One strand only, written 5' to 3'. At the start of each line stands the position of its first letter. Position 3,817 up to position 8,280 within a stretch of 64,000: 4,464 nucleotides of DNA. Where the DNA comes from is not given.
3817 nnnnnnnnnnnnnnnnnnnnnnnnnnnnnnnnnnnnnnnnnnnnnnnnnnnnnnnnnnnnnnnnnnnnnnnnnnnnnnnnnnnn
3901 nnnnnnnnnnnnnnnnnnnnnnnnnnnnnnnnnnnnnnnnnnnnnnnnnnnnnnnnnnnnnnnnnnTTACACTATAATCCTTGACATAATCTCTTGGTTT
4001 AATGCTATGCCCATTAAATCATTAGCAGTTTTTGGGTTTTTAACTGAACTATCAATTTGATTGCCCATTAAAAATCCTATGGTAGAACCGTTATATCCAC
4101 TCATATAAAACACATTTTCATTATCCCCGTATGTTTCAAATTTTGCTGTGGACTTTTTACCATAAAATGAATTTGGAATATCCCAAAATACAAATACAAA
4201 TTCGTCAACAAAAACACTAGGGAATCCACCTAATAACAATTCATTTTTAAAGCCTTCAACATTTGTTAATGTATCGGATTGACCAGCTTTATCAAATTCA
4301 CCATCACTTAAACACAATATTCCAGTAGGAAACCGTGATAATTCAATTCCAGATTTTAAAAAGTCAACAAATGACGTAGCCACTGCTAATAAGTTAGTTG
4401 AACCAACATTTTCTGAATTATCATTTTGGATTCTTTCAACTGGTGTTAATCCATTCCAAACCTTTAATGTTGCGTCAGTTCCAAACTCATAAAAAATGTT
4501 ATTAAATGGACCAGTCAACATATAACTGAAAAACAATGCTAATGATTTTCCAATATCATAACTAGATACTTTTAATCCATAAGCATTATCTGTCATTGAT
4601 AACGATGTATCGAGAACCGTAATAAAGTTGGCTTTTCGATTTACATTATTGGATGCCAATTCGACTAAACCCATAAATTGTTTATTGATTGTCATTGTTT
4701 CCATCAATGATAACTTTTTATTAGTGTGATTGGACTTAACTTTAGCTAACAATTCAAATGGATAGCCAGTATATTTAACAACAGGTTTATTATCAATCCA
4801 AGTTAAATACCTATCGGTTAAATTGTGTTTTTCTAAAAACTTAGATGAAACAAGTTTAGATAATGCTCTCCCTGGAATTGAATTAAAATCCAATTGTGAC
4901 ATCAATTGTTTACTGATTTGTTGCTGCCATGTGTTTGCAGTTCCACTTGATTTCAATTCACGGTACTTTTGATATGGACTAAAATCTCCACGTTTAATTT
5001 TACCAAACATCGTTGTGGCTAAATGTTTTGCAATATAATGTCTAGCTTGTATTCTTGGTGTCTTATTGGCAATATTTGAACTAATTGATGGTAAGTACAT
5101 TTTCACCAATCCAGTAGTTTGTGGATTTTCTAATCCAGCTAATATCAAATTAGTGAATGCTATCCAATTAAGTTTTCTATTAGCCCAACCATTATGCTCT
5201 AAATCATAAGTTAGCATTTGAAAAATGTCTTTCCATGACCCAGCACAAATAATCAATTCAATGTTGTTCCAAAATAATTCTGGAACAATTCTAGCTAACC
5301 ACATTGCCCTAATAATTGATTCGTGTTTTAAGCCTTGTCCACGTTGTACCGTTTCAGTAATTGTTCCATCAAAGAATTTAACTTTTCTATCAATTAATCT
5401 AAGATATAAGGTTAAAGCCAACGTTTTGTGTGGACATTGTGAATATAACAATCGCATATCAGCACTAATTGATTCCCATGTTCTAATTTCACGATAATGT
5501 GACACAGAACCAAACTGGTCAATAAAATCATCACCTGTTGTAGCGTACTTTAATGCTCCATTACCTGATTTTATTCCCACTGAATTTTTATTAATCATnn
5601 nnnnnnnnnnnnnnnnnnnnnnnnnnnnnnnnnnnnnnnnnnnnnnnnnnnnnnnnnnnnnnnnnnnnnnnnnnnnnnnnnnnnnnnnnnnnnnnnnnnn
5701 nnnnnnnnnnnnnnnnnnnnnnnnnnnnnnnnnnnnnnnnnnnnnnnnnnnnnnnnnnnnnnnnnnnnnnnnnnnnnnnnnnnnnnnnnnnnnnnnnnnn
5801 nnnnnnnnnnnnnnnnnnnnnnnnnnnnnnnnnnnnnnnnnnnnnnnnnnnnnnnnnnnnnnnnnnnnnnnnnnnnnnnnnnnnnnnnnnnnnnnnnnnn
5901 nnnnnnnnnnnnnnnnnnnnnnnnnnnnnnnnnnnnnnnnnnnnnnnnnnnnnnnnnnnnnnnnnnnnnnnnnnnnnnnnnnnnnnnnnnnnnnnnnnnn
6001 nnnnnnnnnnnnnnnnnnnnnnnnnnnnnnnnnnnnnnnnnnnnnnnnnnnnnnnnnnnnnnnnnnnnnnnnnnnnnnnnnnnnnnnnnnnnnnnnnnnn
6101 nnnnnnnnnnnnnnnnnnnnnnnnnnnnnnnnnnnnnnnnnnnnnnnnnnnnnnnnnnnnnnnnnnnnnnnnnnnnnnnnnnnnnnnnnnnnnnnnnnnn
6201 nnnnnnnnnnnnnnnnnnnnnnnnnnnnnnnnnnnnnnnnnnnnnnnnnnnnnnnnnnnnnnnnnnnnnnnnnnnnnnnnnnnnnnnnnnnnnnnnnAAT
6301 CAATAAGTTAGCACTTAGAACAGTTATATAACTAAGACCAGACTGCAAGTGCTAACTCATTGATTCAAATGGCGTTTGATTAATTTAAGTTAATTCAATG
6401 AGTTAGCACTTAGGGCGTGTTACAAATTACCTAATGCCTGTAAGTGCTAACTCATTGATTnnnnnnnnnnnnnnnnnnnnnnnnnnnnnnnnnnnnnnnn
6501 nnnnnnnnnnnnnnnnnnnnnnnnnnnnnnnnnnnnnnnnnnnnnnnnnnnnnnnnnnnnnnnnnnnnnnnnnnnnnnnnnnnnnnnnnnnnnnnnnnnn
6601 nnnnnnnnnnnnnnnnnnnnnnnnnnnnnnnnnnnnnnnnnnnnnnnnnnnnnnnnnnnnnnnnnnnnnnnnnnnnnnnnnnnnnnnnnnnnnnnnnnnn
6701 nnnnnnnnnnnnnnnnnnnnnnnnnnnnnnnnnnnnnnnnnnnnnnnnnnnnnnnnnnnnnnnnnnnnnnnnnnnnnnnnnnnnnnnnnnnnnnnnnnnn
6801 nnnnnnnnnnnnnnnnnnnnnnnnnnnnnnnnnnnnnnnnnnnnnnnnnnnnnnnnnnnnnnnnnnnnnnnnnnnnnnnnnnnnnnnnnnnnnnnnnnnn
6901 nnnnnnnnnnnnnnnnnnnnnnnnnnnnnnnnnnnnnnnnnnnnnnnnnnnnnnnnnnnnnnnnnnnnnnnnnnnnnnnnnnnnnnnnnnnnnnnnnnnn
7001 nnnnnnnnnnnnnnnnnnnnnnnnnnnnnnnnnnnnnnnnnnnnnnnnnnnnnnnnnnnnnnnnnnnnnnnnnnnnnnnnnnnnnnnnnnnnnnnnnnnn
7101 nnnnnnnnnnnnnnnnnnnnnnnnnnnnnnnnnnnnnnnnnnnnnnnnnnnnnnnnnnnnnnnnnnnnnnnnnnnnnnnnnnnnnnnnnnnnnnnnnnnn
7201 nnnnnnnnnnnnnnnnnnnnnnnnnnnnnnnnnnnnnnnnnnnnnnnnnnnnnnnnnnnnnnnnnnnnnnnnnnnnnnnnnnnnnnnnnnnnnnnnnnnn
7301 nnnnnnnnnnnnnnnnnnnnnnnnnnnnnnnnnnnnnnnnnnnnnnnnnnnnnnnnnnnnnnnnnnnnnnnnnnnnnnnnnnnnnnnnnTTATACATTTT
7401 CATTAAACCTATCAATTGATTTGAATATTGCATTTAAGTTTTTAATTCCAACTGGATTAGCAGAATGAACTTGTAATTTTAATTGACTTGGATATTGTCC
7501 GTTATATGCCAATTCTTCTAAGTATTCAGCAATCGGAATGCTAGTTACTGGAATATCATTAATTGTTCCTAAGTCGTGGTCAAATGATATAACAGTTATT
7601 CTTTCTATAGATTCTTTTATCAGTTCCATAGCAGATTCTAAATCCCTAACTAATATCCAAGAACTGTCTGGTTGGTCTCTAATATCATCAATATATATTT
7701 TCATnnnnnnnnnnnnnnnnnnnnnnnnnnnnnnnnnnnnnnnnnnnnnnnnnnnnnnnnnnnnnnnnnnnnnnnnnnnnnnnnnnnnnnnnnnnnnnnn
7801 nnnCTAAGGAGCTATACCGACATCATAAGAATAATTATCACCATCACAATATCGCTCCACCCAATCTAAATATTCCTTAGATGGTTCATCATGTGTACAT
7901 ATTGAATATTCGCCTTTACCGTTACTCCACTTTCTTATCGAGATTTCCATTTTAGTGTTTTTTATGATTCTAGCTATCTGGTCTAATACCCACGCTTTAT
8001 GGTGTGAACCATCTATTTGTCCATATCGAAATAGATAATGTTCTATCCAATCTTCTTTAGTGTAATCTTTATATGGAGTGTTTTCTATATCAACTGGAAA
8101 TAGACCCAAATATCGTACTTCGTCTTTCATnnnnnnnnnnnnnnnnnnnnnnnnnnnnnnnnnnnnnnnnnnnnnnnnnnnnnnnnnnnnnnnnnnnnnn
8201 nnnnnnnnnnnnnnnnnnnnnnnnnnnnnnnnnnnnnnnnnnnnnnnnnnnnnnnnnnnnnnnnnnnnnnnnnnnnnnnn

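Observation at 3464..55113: Dispersed family of 68-bp palindromic elements with a fixed 19-12-6-12-19 architecture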

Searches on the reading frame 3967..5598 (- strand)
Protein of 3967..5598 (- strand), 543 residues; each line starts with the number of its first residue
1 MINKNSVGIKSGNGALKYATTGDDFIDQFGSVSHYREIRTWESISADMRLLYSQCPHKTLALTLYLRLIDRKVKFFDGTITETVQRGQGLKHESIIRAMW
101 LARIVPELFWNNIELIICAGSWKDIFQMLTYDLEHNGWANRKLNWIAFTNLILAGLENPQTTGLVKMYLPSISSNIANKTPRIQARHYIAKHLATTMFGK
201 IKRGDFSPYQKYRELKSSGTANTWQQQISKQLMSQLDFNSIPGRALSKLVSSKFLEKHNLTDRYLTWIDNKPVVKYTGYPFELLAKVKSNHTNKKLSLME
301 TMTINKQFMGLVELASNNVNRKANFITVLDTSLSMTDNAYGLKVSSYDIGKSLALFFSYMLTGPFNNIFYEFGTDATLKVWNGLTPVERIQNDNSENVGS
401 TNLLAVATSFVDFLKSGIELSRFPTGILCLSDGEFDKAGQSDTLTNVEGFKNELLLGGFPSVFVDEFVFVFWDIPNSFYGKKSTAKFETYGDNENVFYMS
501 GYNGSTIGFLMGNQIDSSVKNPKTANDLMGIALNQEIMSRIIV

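Call 6: search_protein_families(library=phrogs, proteins=[window:3967-5598:-])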
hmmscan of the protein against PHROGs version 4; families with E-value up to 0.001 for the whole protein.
window:3967-5598:- (543 aa): 1 family
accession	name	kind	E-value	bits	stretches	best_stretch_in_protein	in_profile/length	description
phrog_850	-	DNA, RNA and nucleotide metabolism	1.3e-25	91.2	1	13-448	21-405/476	RNA-binding protein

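Call 57: find_homologous_proteins(query=window:3967-5598:-, max_evalue=1e-40)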
Query window:3967-5598:- (543 aa): 1490 proteins with E <= 1e-40 among 8000 candidates; the best 120 are listed.
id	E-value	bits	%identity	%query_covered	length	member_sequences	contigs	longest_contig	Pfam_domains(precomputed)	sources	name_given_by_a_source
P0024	0.0e+0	1233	100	100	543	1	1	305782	PF25043.1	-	-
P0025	9.4e-240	815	65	99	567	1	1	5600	-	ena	-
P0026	2.2e-231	787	64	99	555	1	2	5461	PF25043.1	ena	-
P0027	1.1e-183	630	55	99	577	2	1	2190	-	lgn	-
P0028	2.1e-177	609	53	99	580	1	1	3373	-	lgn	-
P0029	5.4e-177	608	52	99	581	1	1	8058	PF25043.1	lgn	-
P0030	1.8e-175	603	52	98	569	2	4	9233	-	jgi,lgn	-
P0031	1.1e-174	600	53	99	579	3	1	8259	-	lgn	-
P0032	2.8e-173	595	51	99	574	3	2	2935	-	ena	-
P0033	1.1e-171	590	53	98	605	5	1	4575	PF11443.14,PF25043.1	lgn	-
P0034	4.7e-170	585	53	98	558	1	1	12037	PF25043.1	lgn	-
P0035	1.2e-168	580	53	98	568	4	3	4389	PF11443.14,PF25043.1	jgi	-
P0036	7.7e-167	574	53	98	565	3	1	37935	PF25043.1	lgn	-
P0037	9.9e-167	574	51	98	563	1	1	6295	PF25043.1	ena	-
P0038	1.3e-166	573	51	98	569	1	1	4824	PF11443.14,PF25043.1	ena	-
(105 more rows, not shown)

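Call 58: find_encoding_contigs(protein=P0025, flank=10000)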
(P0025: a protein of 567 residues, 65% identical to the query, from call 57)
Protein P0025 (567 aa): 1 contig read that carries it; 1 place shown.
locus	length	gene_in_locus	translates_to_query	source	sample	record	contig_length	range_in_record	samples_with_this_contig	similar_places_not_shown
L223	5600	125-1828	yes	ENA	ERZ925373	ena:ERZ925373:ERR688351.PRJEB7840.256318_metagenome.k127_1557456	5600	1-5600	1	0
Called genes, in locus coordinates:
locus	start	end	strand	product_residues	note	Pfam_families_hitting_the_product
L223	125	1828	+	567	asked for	-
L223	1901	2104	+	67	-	-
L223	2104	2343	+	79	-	-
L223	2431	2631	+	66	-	-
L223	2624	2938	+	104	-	-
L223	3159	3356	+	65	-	-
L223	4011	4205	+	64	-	-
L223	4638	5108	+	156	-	-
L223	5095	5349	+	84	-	-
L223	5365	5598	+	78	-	?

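Call 59: find_encoding_contigs(protein=P0026, flank=10000)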
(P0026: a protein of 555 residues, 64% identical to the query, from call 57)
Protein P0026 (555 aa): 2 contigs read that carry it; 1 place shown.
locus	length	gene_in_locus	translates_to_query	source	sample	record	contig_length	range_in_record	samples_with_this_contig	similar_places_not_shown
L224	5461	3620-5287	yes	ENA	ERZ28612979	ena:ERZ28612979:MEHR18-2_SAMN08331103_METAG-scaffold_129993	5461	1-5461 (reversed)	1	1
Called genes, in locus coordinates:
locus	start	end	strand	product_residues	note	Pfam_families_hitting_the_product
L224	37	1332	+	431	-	-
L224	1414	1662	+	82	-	-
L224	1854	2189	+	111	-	-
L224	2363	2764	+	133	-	-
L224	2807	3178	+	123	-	-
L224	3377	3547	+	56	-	-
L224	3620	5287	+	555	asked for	PF25043:DUF7788 (faint)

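Call 86: find_homologous_proteins(query=L224:37-1332:+, max_evalue=1e-60)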
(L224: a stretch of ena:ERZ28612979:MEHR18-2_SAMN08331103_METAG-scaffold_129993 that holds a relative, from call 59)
Query L224:37-1332:+ (431 aa): 150 proteins with E <= 1e-60 among 4361 candidates; the best 120 are listed.
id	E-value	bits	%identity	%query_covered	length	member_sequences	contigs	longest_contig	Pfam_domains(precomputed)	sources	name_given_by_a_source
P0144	1.2e-291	985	100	100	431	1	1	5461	-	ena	-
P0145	1.4e-199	681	69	100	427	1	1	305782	-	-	-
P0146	2.5e-129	450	49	99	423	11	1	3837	-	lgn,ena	-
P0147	6.1e-129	449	49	99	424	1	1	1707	PF09414.16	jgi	-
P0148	5.4e-128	445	51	99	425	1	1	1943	PF09414.16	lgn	-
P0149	1.3e-125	438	49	99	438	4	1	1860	-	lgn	-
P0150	1.4e-125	437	49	99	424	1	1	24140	-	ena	-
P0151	1.8e-125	437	49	99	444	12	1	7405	PF09414.16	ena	-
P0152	2.0e-125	437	49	99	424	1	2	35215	-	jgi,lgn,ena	-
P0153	2.4e-125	437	47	99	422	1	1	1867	-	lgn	-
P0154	1.5e-124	434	49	99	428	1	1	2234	-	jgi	-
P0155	1.9e-124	434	48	99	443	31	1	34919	PF09414.16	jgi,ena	-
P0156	2.8e-124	433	49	99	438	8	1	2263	-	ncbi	-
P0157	9.0e-124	432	49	99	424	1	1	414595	PF09414.16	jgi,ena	jgi:RNA ligase (TIGR02306 family)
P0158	1.7e-123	431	49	99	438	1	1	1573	-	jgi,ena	-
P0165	5.2e-122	426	48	99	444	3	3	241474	PF09414.16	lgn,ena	-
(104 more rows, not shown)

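Call 87: find_encoding_contigs(protein=P0150, flank=10000, max_places=1)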
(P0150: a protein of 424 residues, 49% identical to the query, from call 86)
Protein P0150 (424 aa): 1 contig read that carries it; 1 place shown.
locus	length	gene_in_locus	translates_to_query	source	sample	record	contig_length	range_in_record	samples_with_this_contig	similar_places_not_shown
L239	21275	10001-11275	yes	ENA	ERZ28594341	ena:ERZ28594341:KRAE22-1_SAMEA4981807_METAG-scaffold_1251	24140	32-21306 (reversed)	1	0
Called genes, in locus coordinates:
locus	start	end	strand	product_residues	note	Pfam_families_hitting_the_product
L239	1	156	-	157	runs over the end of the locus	-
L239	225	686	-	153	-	-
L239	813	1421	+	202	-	PF00149:Metallophos (weak)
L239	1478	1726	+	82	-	-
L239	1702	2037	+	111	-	-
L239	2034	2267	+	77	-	-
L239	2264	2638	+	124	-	-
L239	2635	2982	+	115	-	-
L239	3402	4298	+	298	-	PF01545:Cation_efflux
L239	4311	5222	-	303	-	-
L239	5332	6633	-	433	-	PF13506:Glyco_transf_21, PF00535:Glycos_transf_2, PF10111:Glyco_tranf_2_2, PF13641:Glyco_tranf_2_3, PF03142:Chitin_synth_2 (weak), PF13632:Glyco_trans_2_3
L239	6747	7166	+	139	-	-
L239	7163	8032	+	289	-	-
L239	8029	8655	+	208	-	-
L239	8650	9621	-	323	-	-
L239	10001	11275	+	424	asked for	-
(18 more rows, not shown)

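Call 88: find_encoding_contigs(protein=P0165, flank=10000, max_places=1)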
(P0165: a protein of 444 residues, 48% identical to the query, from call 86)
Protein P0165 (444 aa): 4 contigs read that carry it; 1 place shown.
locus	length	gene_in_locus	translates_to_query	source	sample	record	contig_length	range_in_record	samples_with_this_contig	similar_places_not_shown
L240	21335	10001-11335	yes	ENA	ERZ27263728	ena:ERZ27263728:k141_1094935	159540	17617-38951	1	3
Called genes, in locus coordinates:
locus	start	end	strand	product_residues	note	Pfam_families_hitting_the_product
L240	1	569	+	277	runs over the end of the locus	PF13748:ABC_membrane_3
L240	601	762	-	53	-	-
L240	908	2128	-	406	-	PF00154:RecA_N, PF06745:ATPase (weak)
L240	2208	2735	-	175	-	-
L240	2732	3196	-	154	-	-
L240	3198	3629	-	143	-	-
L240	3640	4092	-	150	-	-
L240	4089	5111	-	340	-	-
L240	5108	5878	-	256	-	-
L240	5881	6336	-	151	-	-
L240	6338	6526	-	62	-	-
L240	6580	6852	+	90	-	-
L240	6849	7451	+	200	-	PF00149:Metallophos (weak)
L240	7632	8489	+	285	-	-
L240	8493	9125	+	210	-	-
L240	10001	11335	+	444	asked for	PF09414:RNA_ligase (faint)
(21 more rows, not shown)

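Call 89: find_encoding_contigs(protein=P0148, flank=10000, max_places=1)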
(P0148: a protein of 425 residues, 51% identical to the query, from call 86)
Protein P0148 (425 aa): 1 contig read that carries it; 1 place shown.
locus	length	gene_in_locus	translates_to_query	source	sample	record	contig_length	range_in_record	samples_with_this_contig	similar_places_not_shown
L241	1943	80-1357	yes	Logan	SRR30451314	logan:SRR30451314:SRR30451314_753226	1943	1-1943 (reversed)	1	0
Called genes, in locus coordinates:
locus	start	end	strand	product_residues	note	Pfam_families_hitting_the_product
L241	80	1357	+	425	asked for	PF09414:RNA_ligase (weak)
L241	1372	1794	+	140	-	PF13671:AAA_33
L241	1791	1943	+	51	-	?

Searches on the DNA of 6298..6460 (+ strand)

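Call 82: search_dna_similar(query=window:6298-6460:+, collection=phages, mode=distant, max_evalue=0.01, max_rows=10)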
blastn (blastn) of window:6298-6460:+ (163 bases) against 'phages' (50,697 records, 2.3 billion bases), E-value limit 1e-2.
No match.

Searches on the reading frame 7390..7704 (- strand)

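Call 38: search_protein_families(library=phrogs, proteins=[window:7390-7704:-], max_evalue=0.01)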
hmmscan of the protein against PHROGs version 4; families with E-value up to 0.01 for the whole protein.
window:7390-7704:- (104 aa): 1 family
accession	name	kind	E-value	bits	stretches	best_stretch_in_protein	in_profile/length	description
phrog_1479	-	unknown function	4.4e-23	82.9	1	1-97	6-103/124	-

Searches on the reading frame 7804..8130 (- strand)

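Call 38: search_protein_families(library=phrogs, proteins=[window:7804-8130:-], max_evalue=0.01)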
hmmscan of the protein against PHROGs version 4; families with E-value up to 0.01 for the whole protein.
window:7804-8130:- (108 aa): 1 family
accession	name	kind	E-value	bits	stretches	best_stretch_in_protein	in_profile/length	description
phrog_23179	-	unknown function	5.1e-26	92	1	4-108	3-114/114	-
